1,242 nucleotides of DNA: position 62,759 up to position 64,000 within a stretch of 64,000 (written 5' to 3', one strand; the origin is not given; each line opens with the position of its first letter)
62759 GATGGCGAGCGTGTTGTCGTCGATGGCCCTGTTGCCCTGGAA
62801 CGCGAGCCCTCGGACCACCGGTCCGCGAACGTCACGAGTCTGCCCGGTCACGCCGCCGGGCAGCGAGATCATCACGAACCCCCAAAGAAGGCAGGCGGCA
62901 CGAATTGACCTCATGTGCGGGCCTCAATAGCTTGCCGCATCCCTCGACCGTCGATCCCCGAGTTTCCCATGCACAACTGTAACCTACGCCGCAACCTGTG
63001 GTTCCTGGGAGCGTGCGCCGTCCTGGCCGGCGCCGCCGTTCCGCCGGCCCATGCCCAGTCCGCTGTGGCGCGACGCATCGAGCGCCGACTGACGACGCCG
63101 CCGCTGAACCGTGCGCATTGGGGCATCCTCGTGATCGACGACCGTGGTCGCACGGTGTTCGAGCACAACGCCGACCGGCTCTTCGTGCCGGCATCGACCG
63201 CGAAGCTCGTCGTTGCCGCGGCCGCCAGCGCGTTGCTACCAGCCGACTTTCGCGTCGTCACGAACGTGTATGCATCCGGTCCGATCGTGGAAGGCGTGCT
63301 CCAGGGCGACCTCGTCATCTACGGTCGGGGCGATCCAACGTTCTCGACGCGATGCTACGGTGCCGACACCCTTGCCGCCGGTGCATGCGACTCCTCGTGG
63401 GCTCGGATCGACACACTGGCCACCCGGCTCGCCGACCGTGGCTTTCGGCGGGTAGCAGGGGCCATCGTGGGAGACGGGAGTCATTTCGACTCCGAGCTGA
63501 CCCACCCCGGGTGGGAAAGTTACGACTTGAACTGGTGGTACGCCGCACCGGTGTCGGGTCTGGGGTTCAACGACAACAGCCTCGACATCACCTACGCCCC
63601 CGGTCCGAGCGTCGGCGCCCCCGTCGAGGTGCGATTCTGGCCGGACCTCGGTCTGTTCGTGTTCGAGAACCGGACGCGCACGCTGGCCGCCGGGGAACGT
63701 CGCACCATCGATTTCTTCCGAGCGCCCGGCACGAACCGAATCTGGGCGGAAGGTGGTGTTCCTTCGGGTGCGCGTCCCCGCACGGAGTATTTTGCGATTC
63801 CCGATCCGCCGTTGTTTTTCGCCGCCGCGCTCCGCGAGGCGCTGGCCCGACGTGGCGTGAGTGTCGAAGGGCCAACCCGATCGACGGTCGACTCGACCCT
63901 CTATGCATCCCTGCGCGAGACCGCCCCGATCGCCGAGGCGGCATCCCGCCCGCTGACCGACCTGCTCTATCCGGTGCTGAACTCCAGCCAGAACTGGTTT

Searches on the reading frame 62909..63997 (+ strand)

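Call 61: search_protein_families(library=pfam, proteins=[window:62909-63997:+], max_evalue=0.01)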
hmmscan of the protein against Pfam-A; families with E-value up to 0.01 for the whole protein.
window:62909-63997:+ (363 aa): 1 family
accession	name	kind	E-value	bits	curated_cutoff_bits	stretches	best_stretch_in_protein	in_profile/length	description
PF02113.21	Peptidase_S13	-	2.3e-49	168.8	22.8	1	55-362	3-287/444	D-Ala-D-Ala carboxypeptidase 3 (S13) family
